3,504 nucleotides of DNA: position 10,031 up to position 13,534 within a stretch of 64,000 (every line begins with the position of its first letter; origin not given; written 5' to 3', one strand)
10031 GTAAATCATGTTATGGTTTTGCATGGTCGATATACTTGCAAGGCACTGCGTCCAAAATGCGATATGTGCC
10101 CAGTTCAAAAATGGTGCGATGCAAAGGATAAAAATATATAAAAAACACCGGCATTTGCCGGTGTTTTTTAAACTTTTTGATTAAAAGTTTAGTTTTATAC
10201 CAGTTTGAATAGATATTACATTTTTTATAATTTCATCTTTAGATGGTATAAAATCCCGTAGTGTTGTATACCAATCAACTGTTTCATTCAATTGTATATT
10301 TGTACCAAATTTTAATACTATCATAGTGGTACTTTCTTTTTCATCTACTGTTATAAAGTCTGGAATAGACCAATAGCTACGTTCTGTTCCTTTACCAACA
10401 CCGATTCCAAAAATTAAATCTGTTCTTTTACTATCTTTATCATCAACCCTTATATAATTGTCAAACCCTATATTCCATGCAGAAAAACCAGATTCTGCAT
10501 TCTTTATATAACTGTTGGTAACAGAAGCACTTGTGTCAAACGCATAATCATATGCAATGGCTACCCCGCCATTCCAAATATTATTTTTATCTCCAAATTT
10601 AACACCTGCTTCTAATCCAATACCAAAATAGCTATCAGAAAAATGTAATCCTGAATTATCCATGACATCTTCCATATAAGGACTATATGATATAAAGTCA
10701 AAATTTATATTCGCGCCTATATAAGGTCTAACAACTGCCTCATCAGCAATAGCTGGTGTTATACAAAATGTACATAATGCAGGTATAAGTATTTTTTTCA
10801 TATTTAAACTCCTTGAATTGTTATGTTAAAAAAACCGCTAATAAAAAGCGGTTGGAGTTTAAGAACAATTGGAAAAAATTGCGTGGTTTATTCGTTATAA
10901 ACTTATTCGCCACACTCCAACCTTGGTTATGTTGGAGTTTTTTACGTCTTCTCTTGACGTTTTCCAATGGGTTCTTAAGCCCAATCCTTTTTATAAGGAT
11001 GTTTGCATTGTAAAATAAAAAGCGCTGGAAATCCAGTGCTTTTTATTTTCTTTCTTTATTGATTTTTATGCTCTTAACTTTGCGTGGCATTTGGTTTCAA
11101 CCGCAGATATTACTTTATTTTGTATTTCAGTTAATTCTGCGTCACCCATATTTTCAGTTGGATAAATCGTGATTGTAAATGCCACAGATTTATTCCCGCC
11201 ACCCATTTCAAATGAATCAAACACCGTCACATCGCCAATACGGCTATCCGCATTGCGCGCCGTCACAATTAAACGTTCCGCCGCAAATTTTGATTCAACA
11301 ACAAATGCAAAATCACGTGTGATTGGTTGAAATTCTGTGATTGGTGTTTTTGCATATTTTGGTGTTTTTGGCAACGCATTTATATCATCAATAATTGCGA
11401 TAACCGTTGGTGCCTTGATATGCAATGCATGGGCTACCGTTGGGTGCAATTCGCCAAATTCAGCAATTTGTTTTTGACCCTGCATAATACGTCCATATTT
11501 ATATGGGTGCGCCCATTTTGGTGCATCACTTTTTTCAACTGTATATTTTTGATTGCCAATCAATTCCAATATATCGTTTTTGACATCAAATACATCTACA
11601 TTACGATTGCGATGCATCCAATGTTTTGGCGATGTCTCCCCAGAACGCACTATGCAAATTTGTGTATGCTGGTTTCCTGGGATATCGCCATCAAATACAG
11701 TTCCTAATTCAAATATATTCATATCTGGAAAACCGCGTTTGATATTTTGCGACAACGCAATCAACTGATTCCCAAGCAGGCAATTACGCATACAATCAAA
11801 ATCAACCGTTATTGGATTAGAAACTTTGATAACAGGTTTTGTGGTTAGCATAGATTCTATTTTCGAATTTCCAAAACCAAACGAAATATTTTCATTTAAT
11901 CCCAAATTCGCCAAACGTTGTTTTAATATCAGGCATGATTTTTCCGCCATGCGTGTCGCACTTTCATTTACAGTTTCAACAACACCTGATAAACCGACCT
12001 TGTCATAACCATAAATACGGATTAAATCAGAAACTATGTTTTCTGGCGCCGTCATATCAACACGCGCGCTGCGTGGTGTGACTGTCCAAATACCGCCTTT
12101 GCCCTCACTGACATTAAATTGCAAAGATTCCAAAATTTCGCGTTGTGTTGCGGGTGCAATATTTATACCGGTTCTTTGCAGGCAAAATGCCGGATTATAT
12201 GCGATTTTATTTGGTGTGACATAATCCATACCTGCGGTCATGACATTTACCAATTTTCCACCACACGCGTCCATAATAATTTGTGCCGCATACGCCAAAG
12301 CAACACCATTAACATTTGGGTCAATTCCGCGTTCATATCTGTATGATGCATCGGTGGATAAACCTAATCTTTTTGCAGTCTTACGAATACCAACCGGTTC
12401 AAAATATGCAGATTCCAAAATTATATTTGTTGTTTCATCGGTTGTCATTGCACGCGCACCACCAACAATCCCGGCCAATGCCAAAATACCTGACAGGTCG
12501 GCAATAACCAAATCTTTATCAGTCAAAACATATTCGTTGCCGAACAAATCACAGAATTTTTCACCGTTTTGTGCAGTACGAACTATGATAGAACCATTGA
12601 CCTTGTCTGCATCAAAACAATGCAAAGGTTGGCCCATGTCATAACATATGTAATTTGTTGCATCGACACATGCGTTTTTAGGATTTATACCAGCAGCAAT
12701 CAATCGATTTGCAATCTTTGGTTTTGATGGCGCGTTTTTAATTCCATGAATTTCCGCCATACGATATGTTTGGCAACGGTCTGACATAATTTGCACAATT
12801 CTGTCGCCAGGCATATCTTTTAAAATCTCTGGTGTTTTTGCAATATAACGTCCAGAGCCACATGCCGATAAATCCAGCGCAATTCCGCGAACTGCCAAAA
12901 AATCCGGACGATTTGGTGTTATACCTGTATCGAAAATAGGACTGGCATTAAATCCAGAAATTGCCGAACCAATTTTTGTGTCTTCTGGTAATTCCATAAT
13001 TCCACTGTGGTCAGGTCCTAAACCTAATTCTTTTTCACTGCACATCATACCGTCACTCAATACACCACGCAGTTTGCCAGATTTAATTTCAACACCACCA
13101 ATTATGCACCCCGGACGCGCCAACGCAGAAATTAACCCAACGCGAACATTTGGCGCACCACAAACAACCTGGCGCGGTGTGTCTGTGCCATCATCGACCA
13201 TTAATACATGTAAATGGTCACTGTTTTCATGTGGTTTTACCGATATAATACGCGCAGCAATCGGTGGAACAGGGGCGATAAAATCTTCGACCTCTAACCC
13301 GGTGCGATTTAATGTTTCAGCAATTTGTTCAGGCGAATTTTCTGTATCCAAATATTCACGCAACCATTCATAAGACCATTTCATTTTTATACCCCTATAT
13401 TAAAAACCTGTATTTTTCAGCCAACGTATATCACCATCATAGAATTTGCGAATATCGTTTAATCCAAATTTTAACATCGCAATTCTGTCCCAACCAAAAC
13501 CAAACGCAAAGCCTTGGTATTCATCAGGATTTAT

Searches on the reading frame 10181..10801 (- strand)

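Call 63: search_protein_families(library=pfam, proteins=[window:10181-10801:-], max_evalue=0.0001)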
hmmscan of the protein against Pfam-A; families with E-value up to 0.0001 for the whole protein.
window:10181-10801:- (206 aa): 1 family
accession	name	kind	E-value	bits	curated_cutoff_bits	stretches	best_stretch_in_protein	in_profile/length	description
PF13505.12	OMP_b-brl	-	3.2e-08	34.4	28.7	1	8-175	4-144/175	Outer membrane protein beta-barrel domain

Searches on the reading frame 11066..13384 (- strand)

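Call 64: search_protein_families(library=pfam, proteins=[window:11066-13384:-], max_evalue=0.0001)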
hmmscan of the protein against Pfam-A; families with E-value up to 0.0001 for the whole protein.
window:11066-13384:- (772 aa): 5 families
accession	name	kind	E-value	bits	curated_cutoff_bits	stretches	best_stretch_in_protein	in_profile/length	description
PF03483.22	B3_4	-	1.6e-58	197.6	29.3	1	204-375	2-174/174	B3/4 domain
PF17759.6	tRNA_synthFbeta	-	1.4e-36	126.4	22.4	1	486-666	24-213/214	Phenylalanyl tRNA synthetase beta chain CLM domain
PF01588.26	tRNA_bind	-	2.3e-20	72.9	27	1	44-140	4-95/96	Putative tRNA binding domain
PF03484.21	B5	-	5.2e-16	59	28.6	1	397-460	4-67/67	tRNA synthetase B5 domain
PF03147.19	FDX-ACB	-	4.2e-12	46.8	31.1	1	684-771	2-94/94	Ferredoxin-fold anticodon binding domain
